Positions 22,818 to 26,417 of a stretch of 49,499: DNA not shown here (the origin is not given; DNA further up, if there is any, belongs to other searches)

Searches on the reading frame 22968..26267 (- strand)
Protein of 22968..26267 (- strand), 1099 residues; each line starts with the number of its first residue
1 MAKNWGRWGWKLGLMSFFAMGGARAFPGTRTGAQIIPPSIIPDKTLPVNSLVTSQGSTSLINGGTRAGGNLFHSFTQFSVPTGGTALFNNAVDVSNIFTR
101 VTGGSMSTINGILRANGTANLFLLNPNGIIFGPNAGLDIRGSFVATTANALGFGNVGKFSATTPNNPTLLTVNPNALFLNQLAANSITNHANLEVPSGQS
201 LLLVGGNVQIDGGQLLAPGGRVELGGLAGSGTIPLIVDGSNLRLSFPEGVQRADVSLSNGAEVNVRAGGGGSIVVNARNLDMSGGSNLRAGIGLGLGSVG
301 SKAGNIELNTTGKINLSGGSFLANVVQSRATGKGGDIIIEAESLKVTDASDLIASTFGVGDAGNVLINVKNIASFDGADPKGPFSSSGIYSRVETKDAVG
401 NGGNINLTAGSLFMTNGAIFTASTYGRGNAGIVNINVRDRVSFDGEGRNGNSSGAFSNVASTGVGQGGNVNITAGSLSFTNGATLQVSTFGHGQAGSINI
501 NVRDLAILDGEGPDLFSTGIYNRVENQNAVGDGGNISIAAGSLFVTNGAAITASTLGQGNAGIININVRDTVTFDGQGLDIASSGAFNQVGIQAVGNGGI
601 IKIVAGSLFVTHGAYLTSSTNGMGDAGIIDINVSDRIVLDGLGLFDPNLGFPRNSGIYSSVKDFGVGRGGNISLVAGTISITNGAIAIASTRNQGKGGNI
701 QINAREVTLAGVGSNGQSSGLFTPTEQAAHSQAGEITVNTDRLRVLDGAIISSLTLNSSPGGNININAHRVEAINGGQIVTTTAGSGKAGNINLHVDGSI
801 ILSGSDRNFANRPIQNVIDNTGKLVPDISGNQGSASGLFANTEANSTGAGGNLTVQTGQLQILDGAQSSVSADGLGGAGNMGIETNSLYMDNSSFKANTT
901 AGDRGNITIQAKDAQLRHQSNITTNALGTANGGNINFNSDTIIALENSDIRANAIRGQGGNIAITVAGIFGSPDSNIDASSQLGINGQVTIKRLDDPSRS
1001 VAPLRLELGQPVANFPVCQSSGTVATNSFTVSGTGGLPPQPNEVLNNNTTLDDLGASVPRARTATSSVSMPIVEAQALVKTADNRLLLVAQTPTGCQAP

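Call 8: search_protein_families(library=ncbifam, proteins=[window:22968-26267:-], max_evalue=1)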
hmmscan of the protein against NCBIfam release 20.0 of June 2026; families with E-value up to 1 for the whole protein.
window:22968-26267:- (1099 aa): 1 family
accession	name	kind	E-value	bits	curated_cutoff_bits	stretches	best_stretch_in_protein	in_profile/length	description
TIGR01901.1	adhes_NPXG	domain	9.4e-26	89.6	29.1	1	72-149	1-78/79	filamentous hemagglutinin N-terminal domain-containing protein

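Call 51: search_protein_families(library=padloc, proteins=[window:22968-26267:-], max_evalue=0.01)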
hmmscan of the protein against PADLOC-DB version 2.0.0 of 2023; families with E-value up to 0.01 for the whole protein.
window:22968-26267:- (1099 aa): 0 families
